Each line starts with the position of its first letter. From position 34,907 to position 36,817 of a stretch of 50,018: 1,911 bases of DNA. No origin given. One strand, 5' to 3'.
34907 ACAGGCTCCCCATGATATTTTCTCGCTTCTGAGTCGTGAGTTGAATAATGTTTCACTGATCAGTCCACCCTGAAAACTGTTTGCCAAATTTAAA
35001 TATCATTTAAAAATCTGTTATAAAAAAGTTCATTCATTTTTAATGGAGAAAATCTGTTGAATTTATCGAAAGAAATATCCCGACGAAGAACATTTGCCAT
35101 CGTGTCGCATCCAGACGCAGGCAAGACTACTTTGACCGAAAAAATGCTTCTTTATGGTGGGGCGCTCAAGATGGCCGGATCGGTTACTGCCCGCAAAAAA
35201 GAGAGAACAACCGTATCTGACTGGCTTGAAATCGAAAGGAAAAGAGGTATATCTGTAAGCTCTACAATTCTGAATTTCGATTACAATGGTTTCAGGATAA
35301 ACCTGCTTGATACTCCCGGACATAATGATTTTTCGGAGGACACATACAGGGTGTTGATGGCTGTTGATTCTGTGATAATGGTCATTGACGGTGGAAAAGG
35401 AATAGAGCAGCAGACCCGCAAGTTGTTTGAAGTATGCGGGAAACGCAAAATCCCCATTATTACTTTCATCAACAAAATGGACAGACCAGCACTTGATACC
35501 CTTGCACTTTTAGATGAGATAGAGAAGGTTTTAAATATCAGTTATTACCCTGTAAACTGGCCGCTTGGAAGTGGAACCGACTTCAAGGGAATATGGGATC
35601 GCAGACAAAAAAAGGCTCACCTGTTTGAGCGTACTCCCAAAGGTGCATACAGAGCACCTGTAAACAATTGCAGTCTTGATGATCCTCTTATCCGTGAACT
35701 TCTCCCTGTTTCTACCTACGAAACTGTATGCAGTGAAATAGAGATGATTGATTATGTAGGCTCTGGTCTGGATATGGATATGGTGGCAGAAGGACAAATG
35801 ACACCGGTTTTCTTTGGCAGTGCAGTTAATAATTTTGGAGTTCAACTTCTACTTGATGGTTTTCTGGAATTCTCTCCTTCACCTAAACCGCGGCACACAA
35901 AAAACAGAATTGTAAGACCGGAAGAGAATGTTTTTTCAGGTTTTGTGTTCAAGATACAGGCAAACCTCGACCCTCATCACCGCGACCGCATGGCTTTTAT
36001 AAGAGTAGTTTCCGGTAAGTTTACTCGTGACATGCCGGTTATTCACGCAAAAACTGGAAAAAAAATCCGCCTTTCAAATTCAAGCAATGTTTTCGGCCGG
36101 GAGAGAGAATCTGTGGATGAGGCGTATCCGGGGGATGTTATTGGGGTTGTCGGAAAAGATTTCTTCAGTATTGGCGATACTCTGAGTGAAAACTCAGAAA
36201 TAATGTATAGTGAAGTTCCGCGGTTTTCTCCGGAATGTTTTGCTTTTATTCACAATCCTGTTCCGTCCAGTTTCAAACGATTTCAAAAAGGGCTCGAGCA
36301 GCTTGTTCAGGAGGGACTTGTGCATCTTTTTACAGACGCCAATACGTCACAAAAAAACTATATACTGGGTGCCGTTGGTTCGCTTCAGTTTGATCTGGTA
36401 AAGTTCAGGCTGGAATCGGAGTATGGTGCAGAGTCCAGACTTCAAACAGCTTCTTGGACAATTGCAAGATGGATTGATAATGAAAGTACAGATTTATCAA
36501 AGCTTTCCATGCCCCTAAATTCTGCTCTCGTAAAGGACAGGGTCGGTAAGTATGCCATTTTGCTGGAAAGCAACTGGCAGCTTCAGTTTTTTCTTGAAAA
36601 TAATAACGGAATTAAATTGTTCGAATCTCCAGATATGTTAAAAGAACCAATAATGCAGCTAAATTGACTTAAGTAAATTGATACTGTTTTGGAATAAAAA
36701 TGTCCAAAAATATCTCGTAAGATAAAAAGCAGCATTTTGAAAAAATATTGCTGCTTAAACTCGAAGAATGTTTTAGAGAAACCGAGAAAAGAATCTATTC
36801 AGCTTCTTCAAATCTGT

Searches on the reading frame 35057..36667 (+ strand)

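Call 16: search_protein_families(library=pfam, proteins=[window:35057-36667:+], max_evalue=0.001)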
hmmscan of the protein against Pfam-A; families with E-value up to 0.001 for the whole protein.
window:35057-36667:+ (536 aa): 5 families
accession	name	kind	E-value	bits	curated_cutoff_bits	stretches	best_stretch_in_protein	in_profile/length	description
PF00009.33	GTP_EFTU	-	1.2e-48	165.7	26.5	1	9-274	2-187/188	Elongation factor Tu GTP binding domain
PF16658.11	RF3_C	-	3.4e-37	127.6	40.1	1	384-512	1-131/132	Class II release factor RF3, C-terminal domain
PF22042.2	EF-G_D2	-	4.8e-24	84.7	27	1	293-378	2-83/84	Elongation factor G domain 2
PF03144.31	GTP_EFTU_D2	-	3.7e-09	37.3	30.3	1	311-376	2-72/73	Elongation factor Tu domain 2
PF01926.29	MMR_HSR1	-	1.2e-07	32.2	21.9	1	13-140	2-113/113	50S ribosome-binding GTPase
